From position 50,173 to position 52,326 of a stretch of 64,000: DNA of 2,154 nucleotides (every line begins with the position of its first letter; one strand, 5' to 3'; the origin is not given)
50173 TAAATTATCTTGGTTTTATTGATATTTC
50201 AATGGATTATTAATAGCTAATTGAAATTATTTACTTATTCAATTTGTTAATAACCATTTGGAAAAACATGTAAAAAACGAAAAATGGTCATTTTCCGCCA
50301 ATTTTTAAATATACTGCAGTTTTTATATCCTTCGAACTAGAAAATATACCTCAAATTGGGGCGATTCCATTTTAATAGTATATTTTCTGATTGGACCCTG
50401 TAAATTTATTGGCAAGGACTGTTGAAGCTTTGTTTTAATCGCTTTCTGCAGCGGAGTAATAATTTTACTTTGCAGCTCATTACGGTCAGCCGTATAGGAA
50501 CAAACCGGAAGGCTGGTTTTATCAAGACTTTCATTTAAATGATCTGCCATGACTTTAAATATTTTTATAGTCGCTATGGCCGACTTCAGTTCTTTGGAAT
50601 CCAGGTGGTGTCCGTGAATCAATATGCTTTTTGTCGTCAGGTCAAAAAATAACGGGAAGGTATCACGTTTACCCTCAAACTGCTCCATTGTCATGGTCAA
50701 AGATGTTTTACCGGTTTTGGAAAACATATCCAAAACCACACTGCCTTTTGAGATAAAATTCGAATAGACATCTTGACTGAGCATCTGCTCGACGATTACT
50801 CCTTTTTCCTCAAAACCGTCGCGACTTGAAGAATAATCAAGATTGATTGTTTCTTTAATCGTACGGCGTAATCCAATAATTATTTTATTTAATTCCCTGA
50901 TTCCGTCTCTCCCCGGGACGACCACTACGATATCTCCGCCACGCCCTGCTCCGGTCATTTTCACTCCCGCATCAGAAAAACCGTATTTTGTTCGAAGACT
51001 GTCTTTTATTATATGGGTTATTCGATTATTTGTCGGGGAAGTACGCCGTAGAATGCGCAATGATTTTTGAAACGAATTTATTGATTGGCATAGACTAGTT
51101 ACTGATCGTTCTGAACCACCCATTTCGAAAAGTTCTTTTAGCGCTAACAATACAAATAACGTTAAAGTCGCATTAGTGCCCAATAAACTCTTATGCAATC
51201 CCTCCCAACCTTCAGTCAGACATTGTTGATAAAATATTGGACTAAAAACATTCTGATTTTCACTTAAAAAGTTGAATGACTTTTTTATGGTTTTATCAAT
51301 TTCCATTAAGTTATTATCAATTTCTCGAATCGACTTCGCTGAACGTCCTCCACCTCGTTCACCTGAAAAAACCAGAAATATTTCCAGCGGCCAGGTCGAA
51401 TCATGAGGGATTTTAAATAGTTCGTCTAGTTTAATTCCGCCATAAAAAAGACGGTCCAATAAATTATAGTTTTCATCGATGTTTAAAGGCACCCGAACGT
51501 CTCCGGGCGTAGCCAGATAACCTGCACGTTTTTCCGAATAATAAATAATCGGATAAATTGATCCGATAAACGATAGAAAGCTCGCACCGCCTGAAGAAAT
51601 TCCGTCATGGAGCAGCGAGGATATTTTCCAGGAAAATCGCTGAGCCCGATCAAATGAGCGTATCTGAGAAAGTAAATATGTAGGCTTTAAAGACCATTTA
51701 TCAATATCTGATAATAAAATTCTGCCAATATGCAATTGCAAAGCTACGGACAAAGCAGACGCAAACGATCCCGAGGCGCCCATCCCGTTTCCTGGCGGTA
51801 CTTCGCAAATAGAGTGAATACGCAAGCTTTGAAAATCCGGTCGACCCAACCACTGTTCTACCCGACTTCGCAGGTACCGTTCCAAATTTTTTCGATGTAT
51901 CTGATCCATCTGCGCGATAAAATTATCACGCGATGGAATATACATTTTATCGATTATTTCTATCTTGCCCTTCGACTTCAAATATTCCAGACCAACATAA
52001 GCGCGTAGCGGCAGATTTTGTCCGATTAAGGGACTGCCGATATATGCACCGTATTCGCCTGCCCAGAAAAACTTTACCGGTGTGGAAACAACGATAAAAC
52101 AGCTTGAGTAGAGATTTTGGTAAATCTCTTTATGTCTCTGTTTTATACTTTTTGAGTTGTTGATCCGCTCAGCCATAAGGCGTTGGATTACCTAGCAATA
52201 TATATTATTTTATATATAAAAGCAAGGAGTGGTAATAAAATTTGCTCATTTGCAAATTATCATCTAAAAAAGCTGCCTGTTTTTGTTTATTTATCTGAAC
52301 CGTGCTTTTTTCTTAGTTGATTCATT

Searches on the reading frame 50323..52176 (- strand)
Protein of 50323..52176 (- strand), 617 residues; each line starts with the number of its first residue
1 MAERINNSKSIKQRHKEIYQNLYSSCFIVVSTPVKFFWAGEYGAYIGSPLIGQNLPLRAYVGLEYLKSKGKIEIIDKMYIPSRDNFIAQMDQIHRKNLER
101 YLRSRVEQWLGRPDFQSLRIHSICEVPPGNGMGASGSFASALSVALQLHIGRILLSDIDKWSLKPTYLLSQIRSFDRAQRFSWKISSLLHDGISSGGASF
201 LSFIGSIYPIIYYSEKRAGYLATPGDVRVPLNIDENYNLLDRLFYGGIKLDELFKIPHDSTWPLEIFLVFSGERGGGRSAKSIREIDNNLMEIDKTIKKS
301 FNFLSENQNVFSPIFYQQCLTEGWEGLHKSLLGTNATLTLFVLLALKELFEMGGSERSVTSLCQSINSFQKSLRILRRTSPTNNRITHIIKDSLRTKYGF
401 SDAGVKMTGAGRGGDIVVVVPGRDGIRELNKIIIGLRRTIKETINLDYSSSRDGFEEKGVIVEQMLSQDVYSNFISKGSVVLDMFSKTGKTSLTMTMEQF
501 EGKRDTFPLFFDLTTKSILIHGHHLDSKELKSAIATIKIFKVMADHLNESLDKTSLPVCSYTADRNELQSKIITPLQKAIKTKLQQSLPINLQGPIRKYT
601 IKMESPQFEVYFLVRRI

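Call 7: search_protein_families(library=pfam, proteins=[window:50323-52176:-], max_evalue=1)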
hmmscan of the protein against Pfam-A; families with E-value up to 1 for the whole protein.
window:50323-52176:- (617 aa): 4 families
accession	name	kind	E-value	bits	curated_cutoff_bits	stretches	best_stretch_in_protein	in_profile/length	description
PF00288.32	GHMP_kinases_N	-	0.00027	21.6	22.3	1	111-151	15-51/87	GHMP kinases N terminal domain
PF08287.16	DASH_Spc19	-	0.075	13.4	26.3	1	357-391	3-37/155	Spc19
PF07678.20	TED_complement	-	0.1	12.1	22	1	283-376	102-186/312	A-macroglobulin TED domain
PF22700.2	MVD-like_N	-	0.19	11.8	27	0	96-149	63-114/157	Diphosphomevalonate decarboxylase-like N-terminal domain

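Call 14: find_encoding_contigs(protein=window:50323-52176:-, flank=10000, max_places=10)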
Protein window:50323-52176:- (617 aa): no gene with exactly this product is on record in the collection.

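Call 15: find_related_loci(query=window:50323-52176:-, collection=genome_contigs, flank=10000)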
Query window:50323-52176:- (617 aa) in genome_contigs; peptide patterns used: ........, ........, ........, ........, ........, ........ (x = any residue, [..] = any of these).
65 stretches matched a pattern, but none encodes a relative of the query by tblastn (E <= 1e-3).

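Call 19: find_homologous_proteins(query=window:50323-52176:-, max_evalue=0.001)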
Query window:50323-52176:- (617 aa): 10 proteins with E <= 0.001 among 8000 candidates.
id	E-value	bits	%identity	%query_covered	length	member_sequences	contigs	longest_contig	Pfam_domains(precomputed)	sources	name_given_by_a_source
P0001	0.0e+0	1387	100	100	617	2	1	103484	PF00288.33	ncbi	ncbi:MAG: hypothetical protein V1853_00905 [bacterium]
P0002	2.1e-240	818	58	100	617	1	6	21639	PF00288.33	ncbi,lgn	-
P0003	1.6e-225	768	55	100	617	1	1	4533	-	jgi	jgi:mevalonate kinase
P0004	7.7e-219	746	53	100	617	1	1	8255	PF00288.33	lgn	-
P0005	3.8e-217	741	53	100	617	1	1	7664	-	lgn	-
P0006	2.8e-211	721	50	99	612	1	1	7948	PF00288.33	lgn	-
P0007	1.4e-209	716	51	100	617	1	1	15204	-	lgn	-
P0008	9.5e-202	690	50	100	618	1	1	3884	PF00288.33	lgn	-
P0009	4.9e-193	661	49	100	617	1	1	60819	PF00288.33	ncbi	-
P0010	1.6e-68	250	27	99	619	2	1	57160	PF00288.33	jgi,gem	-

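Call 20: find_encoding_contigs(protein=P0001, flank=6000, max_places=3)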
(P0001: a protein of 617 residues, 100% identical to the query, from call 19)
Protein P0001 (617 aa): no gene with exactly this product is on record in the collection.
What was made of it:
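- Tried and rejected: Exact look-up of the GHMP-like protein's contig: not on record (calls 14, 20).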

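Call 21: find_encoding_contigs(protein=P0002, flank=8000, max_places=6)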
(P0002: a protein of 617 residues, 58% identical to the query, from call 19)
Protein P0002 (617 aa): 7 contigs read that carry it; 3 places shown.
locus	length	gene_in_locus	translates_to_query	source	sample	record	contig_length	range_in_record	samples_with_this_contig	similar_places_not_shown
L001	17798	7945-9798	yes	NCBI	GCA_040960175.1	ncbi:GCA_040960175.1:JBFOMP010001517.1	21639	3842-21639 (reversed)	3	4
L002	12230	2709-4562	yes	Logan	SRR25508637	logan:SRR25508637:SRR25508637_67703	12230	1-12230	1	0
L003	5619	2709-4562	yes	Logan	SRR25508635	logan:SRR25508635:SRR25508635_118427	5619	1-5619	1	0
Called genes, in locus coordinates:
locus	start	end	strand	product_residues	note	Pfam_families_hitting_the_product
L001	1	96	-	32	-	?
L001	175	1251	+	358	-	PF05345:He_PIG, PF17963:Big_9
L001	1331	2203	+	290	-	PF00892:EamA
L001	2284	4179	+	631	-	PF00041:fn3, PF16656:Pur_ac_phosph_N (weak), PF13517:FG-GAP_3 (faint)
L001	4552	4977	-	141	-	-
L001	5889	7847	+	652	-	PF16158:N_BRCA1_IG (faint), PF08486:SpoIID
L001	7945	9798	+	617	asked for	PF00288:GHMP_kinases_N (faint)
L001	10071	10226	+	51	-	-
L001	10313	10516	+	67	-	-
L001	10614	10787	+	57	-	-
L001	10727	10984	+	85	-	-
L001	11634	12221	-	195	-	PF03703:bPH_2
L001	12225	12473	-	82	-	-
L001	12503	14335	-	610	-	-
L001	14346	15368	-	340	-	PF05496:RuvB_N, PF06068:TIP49 (faint), PF01078:Mg_chelatase (faint), PF13191:AAA_16 (faint), PF00004:AAA, PF07728:AAA_5 (faint), PF17864:AAA_lid_4, PF05491:WHD_RuvB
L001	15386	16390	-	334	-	PF01784:DUF34_NIF3 (faint)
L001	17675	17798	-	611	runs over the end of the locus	PF12229:PG_binding_4, PF04294:VanW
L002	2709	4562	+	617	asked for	PF00288:GHMP_kinases_N (faint)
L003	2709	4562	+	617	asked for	PF00288:GHMP_kinases_N (faint)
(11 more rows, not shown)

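Call 22: find_encoding_contigs(protein=P0009, flank=8000, max_places=3)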
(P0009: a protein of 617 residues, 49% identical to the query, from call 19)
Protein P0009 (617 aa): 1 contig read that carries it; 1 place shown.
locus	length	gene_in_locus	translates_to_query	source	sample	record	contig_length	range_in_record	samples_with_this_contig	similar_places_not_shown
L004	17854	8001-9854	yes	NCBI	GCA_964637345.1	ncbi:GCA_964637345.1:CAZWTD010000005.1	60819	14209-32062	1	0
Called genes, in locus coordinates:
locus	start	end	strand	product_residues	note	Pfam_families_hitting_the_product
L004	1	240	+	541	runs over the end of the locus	PF00496:SBP_bac_5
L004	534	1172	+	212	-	-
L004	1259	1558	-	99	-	-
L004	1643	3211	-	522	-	-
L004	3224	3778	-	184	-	PF04542:Sigma70_r2, PF08281:Sigma70_r4_2, PF04545:Sigma70_r4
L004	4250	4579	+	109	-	-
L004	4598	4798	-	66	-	-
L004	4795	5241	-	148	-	-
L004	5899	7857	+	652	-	PF16158:N_BRCA1_IG (faint), PF08486:SpoIID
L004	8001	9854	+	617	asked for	PF00288:GHMP_kinases_N (weak)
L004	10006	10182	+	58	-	-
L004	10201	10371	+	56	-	-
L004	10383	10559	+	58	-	-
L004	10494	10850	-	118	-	-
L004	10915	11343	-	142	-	-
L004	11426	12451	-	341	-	PF02547:Queuosine_synth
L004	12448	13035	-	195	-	PF03703:bPH_2 (weak)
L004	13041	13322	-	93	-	-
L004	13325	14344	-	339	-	PF05496:RuvB_N, PF00004:AAA, PF07728:AAA_5 (weak), PF17864:AAA_lid_4, PF05491:WHD_RuvB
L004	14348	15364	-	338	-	PF01784:DUF34_NIF3 (faint)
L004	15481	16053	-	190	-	PF00583:Acetyltransf_1 (weak), PF13508:Acetyltransf_7 (faint)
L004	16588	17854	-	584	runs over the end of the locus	PF12229:PG_binding_4, PF04294:VanW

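Call 25: find_encoding_contigs(protein=P0007, flank=6000, max_places=3)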
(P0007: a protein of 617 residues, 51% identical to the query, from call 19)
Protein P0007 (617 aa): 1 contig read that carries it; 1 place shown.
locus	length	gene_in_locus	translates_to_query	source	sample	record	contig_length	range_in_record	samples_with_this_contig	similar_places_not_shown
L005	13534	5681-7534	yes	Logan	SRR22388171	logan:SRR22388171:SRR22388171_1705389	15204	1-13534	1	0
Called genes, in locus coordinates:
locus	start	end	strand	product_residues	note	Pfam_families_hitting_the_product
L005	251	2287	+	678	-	PF16158:N_BRCA1_IG (faint), PF08486:SpoIID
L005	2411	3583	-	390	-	-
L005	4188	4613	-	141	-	-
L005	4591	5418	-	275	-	-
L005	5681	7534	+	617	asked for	-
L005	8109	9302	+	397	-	PF04055:Radical_SAM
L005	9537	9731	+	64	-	-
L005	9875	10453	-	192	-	PF03703:bPH_2 (weak)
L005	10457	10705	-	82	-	-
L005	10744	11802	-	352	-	PF06068:TIP49 (faint), PF05496:RuvB_N, PF00004:AAA, PF07728:AAA_5 (faint), PF17864:AAA_lid_4, PF05491:WHD_RuvB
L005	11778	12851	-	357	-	PF01784:DUF34_NIF3 (faint)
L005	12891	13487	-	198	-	PF00583:Acetyltransf_1 (faint), PF13508:Acetyltransf_7 (faint)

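Call 26: find_encoding_contigs(protein=P0004, flank=6000, max_places=3)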
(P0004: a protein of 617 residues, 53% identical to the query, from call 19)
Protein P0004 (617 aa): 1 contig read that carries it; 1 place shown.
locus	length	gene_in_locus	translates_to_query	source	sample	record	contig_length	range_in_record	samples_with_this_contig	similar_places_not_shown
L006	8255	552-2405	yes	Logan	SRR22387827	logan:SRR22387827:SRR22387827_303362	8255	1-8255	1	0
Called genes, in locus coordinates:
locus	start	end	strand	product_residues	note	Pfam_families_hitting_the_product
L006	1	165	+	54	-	?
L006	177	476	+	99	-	-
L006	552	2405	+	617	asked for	PF00288:GHMP_kinases_N (faint)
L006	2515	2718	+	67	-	-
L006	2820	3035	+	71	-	-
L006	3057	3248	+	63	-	-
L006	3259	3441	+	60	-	-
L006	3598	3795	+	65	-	-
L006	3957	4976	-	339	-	PF02547:Queuosine_synth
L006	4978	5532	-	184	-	PF02677:QueH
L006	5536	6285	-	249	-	PF01978:TrmB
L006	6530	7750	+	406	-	PF00764:Arginosuc_synth, PF20979:Arginosuc_syn_C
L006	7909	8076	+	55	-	-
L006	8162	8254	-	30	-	?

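Call 27: find_encoding_contigs(protein=P0006, flank=6000, max_places=3)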
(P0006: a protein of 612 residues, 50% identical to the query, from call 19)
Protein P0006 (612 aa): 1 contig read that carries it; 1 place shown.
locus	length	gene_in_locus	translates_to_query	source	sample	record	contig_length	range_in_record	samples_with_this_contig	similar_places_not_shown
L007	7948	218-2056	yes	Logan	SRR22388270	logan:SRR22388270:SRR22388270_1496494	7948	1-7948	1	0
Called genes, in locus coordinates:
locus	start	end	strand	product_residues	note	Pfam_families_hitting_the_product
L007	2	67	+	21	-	?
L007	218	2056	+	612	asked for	PF00288:GHMP_kinases_N (faint)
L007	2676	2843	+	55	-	-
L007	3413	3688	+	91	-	-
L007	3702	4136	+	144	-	-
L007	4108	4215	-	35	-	-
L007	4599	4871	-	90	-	-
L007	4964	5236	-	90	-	-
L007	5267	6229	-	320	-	PF00890:FAD_binding_2 (faint), PF01266:DAO (faint), PF03486:HI0933_like (faint), PF07992:Pyr_redox_2, PF13738:Pyr_redox_3, PF00070:Pyr_redox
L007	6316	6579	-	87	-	-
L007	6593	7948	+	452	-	?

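Call 28: find_encoding_contigs(protein=P0010, flank=6000, max_places=3)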
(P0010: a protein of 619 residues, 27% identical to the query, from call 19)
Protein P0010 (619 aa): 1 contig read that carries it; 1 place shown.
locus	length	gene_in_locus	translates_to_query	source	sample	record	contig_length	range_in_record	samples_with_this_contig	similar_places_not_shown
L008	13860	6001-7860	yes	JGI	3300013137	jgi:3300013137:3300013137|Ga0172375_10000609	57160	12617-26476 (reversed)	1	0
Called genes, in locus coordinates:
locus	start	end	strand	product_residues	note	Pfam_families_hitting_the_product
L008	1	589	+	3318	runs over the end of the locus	PF18895:T4SS_pilin (weak), PF13205:Big_5 (faint), PF17957:Big_7, PF01833:TIG (faint), PF13385:Laminin_G_3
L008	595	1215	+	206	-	PF18884:TSP3_bac (faint)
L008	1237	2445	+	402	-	-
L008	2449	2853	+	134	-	PF02130:YbeY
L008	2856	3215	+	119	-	PF01219:DAGK_prokar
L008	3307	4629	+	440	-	PF11104:PilM_2 (faint), PF02491:SHS2_FTSA, PF06723:MreB_Mbl, PF14450:FtsA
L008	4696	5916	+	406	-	PF00091:Tubulin, PF12327:FtsZ_C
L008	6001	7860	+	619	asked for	PF00288:GHMP_kinases_N (faint)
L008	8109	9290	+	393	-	PF07690:MFS_1, PF00854:PTR2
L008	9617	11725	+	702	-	PF03477:ATP-cone, PF13597:NRDD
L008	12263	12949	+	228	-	PF04055:Radical_SAM, PF13353:Fer4_12 (weak)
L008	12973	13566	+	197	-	-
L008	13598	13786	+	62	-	-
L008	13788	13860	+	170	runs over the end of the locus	-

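Call 33: find_encoding_contigs(protein=P0005, flank=6000, max_places=3)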
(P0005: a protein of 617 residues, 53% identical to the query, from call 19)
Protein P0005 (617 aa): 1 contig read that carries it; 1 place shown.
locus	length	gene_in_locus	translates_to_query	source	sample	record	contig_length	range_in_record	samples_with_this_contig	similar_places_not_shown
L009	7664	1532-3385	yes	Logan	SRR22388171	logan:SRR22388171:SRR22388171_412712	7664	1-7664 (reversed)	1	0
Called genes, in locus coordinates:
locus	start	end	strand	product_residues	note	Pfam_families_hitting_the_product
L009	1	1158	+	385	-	?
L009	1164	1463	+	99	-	-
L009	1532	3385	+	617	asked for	-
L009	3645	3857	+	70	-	-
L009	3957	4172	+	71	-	-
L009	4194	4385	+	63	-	-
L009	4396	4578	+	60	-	-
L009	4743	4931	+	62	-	-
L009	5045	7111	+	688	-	PF22842:Pel9A-like_beta_helix (weak), PF17892:Cadherin_5 (faint), PF17963:Big_9 (weak)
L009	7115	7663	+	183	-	?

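Call 34: find_encoding_contigs(protein=P0003, flank=6000, max_places=3)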
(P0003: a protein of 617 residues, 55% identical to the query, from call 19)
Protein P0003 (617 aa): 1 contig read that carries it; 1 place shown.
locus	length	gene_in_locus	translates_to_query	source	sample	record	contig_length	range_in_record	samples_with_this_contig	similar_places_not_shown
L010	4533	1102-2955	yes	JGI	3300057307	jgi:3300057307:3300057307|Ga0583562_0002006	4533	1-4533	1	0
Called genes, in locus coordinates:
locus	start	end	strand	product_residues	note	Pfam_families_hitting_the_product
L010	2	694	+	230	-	?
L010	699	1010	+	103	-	-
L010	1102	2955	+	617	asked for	-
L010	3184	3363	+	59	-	-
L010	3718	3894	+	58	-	-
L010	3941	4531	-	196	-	?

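Call 35: find_encoding_contigs(protein=P0008, flank=6000, max_places=3)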
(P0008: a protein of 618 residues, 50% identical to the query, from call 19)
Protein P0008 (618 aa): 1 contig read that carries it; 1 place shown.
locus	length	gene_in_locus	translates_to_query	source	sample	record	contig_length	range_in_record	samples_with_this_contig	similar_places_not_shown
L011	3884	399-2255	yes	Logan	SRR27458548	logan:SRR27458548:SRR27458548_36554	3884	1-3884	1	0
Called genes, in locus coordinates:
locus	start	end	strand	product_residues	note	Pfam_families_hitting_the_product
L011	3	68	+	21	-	?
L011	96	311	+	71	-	-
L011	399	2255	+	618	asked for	PF00288:GHMP_kinases_N (faint)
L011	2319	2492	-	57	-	-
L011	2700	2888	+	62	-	-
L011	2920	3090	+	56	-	-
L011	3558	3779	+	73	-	-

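Call 42: search_solved_structures(query=A3, max_evalue=1, show_alignments=2)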
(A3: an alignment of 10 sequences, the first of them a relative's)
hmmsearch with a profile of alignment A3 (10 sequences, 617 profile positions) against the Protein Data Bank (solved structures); distinct sequences matched with E-value up to 1: 14.
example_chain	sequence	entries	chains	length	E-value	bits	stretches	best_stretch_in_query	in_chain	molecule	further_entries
8tfo_A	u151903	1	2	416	5.8e-07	31.4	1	101-201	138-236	Mevalonate kinase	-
1vis_A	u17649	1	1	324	1.8e-06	29.8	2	27-244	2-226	Mevalonate kinase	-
1kkh_A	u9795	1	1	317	2.8e-06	29.2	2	28-243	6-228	Mevalonate Kinase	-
2r3v_A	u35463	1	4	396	1.7e-05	26.6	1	101-154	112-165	Mevalonate kinase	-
1kvk_A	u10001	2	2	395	4.4e-05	25.2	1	105-154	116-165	mevalonate kinase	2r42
3k85_A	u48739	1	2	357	0.00091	20.9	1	41-141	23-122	D-glycero-D-manno-heptose 1-phosphate kinase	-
8teb_A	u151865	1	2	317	0.015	16.9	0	98-146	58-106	Mevalonate kinase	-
2x7i_A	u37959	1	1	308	0.016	16.7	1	361-435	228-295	MEVALONATE KINASE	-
6e8a_A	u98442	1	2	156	0.034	15.7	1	446-552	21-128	DUF1795 domain-containing protein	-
13cz_A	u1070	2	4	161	0.038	15.5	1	446-552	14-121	Inner membrane lipoprotein DcrB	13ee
7y9n_A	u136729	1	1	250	0.057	14.9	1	345-464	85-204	Spike protein S2',5HB-H2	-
9ugr_A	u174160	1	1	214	0.27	12.7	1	346-442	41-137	Syn-F4-Link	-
6mde_A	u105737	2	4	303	0.28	12.6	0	396-431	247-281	Mevalonate kinase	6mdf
4hac_A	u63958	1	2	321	0.3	12.5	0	396-431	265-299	Mevalonate kinase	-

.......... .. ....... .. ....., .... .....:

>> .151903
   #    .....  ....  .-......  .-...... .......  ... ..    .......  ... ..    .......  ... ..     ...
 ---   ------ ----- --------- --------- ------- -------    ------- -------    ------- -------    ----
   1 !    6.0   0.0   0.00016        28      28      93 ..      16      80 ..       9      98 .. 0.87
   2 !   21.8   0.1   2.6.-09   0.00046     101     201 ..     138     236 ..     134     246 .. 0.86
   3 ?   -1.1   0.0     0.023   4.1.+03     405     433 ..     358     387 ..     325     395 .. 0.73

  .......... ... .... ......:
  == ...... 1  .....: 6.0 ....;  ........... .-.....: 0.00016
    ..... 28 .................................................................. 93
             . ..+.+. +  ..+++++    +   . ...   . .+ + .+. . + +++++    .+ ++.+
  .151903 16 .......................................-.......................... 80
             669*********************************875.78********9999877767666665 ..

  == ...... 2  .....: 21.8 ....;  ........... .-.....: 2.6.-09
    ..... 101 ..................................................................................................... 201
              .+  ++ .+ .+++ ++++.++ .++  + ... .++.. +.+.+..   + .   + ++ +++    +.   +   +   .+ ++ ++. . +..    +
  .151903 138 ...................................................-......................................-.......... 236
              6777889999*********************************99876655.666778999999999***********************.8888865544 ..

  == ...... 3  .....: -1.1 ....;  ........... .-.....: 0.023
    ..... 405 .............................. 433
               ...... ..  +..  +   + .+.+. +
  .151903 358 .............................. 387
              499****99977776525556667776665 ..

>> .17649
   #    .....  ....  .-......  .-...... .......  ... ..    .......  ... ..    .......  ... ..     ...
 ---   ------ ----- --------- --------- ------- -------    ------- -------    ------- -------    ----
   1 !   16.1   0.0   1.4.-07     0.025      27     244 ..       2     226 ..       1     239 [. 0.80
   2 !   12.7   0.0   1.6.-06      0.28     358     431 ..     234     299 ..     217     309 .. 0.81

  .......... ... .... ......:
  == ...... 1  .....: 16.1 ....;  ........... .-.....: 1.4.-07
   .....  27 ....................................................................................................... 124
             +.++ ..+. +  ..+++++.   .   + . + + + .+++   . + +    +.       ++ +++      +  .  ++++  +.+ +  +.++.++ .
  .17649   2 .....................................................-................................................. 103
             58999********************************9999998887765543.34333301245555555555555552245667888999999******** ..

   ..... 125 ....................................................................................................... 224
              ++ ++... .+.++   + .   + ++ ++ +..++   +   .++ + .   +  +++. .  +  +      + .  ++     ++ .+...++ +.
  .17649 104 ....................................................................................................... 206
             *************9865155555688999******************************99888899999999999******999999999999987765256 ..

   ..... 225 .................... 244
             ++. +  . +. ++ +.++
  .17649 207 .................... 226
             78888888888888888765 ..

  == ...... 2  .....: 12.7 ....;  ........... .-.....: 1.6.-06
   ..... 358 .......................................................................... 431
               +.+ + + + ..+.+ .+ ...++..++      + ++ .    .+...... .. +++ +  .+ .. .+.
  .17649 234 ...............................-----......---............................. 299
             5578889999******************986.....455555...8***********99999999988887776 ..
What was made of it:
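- On GHMP kinase superfamily (N-terminal 440 aa of the 617-aa protein): PDB mevalonate kinases match at E 6e-7 (call 42). In the HMMER alignment to 8tfo the kinase 'SGvD' aligns with 'sGgA' of this family (call 42).
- Closest known: Enzyme-fold regulators such as BirA, PurR and NiaR, and the GHMP-fold sensor Gal3p. Same: In the single alignment of call 42, the position that aligns with the mevalonate-kinase catalytic Asp reads SGGA, as would be expected of a sensor that has lost catalysis.
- The position that aligns with the mevalonate-kinase catalytic Asp reads SGGA in this family, in the single alignment of call 42.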

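Call 69: search_protein_families(library=padloc, proteins=[window:50323-52176:-], max_evalue=1)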
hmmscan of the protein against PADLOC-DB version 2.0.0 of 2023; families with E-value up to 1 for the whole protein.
window:50323-52176:- (617 aa): 0 families

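Call 70: search_protein_families(library=ncbifam, proteins=[window:50323-52176:-], max_evalue=1)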
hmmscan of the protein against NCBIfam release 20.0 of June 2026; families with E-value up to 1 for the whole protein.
window:50323-52176:- (617 aa): 5 families
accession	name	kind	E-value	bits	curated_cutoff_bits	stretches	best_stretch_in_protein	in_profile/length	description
TIGR00549.1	mevalon_kin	equivalog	1.2e-06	28.2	163.05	2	33-151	2-114/276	mevalonate kinase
NF003036.0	PRK03926.1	equivalog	2.1e-06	27.1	403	1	28-147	2-105/302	mevalonate kinase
TIGR00131.1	gal_kin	equivalog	0.0034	16.3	226.65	1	397-434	329-363/388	galactokinase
NF003472.0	PRK05101.1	equivalog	0.01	14.8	499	1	401-430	325-353/382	galactokinase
NF050139.1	PirA_Argsyn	equivalog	0.28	11.2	50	1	83-107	4-28/48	arginine synthesis PII-interacting regulator PirA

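Call 71: search_protein_families(library=phrogs, proteins=[window:50323-52176:-], max_evalue=1)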
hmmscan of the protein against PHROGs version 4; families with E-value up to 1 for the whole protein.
window:50323-52176:- (617 aa): 3 families
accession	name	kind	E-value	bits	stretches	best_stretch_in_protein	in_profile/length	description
phrog_24185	-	unknown function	0.05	14.5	1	279-302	19-42/151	-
phrog_30789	-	unknown function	0.16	13.1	1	389-417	26-54/67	-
phrog_34407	-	unknown function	0.16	12.4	0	114-147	92-126/348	-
